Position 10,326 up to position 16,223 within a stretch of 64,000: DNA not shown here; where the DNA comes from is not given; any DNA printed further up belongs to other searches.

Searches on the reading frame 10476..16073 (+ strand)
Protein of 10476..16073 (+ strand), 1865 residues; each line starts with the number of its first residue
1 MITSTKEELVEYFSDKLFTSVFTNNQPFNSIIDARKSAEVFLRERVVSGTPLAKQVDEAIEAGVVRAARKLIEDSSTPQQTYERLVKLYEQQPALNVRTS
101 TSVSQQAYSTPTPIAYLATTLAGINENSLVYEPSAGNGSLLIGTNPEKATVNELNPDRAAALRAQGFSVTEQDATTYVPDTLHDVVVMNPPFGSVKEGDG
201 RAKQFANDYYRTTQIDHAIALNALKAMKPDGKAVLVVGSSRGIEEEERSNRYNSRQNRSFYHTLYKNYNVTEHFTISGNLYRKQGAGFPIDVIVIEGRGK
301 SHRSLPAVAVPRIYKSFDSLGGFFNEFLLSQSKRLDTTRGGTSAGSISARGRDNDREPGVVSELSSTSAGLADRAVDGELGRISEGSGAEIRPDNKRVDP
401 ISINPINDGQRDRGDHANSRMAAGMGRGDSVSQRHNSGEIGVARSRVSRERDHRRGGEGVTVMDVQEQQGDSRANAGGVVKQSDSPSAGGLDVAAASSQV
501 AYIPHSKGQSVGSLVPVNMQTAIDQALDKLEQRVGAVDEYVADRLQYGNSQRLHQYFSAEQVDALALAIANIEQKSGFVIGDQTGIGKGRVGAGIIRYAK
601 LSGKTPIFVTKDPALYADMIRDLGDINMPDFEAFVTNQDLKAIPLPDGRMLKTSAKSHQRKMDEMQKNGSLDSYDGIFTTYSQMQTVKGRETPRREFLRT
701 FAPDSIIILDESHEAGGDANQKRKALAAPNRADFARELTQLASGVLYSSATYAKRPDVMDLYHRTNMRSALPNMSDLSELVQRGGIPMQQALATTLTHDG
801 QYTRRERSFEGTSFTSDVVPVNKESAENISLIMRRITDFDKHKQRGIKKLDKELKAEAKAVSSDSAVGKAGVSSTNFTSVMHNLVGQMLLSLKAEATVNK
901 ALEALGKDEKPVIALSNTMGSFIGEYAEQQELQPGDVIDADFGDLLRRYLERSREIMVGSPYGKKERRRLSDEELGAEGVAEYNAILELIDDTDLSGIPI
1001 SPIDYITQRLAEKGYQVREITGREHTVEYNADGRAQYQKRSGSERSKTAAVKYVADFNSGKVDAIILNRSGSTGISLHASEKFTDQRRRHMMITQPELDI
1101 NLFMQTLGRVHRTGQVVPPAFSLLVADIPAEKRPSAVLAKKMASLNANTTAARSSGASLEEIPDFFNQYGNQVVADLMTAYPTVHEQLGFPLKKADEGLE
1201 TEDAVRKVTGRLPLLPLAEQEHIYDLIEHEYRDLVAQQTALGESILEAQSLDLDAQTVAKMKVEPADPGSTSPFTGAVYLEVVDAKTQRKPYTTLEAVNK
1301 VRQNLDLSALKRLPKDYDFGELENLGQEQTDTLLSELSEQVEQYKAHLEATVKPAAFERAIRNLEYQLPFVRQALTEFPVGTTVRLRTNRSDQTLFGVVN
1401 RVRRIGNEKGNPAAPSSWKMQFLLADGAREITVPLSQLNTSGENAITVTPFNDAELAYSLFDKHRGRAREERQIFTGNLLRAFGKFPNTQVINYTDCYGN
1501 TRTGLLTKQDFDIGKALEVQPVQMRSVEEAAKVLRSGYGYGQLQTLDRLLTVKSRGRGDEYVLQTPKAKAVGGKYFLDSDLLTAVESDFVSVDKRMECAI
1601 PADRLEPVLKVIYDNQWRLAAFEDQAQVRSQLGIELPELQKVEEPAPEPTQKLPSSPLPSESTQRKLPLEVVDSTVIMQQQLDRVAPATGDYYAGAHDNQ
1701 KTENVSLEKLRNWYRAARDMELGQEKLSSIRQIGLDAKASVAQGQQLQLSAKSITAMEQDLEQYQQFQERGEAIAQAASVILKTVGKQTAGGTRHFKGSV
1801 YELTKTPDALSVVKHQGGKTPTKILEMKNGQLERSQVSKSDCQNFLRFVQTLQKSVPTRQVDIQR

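Call 10: search_protein_families(library=pfam, max_evalue=0.001, proteins=[window:10476-16073:+])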
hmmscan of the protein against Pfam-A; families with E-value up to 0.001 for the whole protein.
window:10476-16073:+ (1865 aa): 4 families
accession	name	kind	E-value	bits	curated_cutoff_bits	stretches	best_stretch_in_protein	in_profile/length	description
PF13871.12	Helicase_C_4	-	4e-29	102.6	30.5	1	1003-1182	3-184/271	C-terminal domain on Strawberry notch homologue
PF13872.12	AAA_34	-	3.2e-24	85.8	27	1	558-825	37-300/306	P-loop containing NTP hydrolase pore-1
PF04851.21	ResIII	-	3.7e-07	30.6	22.5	1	560-720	7-142/164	Type III restriction enzyme, res subunit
PF02384.22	N6_Mtase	-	0.00013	21.9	20.4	0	180-238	123-184/311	N-6 DNA Methylase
